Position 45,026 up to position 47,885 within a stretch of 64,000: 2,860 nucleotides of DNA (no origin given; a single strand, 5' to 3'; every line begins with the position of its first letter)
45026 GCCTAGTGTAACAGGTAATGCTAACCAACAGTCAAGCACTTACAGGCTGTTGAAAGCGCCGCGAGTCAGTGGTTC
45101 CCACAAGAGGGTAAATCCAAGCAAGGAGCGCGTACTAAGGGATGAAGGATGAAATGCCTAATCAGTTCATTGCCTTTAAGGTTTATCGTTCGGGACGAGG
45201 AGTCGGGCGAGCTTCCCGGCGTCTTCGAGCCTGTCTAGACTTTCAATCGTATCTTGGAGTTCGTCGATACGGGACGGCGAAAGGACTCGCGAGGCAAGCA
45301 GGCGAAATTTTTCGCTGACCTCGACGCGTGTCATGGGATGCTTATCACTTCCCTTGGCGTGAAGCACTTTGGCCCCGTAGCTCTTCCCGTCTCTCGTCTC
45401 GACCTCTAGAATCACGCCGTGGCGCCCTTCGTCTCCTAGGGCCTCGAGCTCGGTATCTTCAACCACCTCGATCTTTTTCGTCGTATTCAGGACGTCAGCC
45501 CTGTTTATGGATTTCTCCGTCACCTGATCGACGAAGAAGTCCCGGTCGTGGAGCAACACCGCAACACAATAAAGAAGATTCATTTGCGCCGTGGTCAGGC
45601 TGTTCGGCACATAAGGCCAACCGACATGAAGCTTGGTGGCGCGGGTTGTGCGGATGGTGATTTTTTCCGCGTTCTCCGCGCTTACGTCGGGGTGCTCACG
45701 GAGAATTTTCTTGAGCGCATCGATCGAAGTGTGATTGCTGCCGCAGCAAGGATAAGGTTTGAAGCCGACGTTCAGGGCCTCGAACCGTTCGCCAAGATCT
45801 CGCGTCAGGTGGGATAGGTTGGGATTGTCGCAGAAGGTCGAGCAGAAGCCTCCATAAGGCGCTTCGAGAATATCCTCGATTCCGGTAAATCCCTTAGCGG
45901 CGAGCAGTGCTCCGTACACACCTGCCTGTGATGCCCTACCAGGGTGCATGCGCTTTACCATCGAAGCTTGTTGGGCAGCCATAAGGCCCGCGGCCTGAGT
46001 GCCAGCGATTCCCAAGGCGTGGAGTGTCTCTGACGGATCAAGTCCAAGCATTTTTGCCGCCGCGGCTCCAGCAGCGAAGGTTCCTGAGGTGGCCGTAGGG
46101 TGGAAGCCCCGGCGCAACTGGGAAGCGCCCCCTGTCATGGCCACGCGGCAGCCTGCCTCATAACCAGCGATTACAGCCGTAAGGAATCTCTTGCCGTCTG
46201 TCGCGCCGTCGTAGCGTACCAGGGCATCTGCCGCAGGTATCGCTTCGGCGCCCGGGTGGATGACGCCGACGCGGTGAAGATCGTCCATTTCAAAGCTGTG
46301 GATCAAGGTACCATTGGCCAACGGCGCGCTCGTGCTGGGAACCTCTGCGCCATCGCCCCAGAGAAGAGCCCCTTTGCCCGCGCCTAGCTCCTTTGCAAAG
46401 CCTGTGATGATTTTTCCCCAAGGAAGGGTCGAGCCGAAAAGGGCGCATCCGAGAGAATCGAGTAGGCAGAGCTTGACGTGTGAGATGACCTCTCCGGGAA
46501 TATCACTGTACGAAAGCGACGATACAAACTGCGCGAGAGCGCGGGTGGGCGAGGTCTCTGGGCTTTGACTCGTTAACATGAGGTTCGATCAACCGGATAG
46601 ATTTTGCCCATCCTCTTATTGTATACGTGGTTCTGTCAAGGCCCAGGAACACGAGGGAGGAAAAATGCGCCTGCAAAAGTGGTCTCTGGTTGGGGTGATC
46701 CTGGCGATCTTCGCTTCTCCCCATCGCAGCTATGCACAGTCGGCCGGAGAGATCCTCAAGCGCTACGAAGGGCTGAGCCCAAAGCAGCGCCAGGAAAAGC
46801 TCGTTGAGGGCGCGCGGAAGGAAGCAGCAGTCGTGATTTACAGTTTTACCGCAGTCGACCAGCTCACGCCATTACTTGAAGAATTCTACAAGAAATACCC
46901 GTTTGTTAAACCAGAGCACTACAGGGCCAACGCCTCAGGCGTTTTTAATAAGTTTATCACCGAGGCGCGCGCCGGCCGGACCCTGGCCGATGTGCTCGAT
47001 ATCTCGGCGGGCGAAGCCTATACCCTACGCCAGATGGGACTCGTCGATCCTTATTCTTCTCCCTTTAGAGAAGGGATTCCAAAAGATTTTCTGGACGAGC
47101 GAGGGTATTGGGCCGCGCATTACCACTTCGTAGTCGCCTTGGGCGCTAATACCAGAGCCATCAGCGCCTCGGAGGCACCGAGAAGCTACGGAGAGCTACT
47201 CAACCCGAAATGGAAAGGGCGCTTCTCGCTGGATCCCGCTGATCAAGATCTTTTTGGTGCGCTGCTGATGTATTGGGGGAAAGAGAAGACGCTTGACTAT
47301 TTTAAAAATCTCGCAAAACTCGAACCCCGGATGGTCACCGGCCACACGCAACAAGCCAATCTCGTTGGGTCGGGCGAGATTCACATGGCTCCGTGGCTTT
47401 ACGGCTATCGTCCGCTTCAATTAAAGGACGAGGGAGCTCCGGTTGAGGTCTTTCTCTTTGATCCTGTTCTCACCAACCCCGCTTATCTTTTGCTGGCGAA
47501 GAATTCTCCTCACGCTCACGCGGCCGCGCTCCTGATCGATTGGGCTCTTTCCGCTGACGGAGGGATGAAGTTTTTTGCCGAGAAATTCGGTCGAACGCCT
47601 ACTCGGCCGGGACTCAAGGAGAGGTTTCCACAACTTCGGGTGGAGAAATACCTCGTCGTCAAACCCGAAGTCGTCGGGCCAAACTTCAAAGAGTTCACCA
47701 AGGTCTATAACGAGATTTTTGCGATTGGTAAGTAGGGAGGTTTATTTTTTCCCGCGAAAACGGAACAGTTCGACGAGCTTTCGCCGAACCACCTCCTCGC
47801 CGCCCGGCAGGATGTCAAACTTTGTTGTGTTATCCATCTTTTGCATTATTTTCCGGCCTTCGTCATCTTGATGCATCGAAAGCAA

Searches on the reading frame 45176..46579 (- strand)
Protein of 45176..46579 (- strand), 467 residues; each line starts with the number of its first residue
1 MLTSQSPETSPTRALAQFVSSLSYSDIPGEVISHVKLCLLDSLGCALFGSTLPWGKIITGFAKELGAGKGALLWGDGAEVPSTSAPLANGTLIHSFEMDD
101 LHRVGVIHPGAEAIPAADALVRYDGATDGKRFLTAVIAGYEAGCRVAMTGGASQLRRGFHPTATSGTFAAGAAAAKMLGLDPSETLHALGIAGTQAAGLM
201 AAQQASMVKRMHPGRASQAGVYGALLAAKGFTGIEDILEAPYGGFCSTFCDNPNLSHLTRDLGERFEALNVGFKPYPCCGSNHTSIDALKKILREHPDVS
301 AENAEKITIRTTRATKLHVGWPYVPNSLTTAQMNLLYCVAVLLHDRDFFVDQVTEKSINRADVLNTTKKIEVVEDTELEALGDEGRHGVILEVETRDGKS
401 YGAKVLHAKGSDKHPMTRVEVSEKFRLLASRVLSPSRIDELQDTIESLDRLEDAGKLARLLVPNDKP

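Call 24: search_protein_families(library=ncbifam, proteins=[window:45176-46579:-], max_evalue=0.00001)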
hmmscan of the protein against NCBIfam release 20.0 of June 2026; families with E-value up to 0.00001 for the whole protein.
window:45176-46579:- (467 aa): 3 families
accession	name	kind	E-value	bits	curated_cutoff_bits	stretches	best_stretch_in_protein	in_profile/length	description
TIGR02330.1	prpD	equivalog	6.1e-10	38.4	458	1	34-402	24-403/468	2-methylcitrate dehydratase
NF006943.0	PRK09425.1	equivalog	6.5e-10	38.3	575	1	30-401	32-414/480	bifunctional 2-methylcitrate dehydratase/aconitate hydratase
NF042438.1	PrpD_hiGCgrampos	equivalog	2.8e-07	29.5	950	1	69-458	78-480/499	2-methylcitrate dehydratase PrpD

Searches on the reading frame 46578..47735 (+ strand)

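Call 24: search_protein_families(library=ncbifam, proteins=[window:46578-47735:+], max_evalue=0.00001)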
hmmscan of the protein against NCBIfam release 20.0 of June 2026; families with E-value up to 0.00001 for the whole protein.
window:46578-47735:+ (385 aa): 3 families
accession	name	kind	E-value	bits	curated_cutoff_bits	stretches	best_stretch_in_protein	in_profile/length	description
TIGR03261.1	phnS2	equivalog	1.2e-13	50.9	392.75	1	79-340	18-286/334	putative 2-aminoethylphosphonate ABC transporter substrate-binding protein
NF011620.1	PRK15046.1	equivalog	1.1e-08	34.3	310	1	80-338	22-287/334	2-aminoethylphosphonate ABC transporter substrate-binding protein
TIGR03227.1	PhnS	equivalog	3.5e-06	26.1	395.3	1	81-329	33-289/360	2-aminoethylphosphonate ABC transporter substrate-binding protein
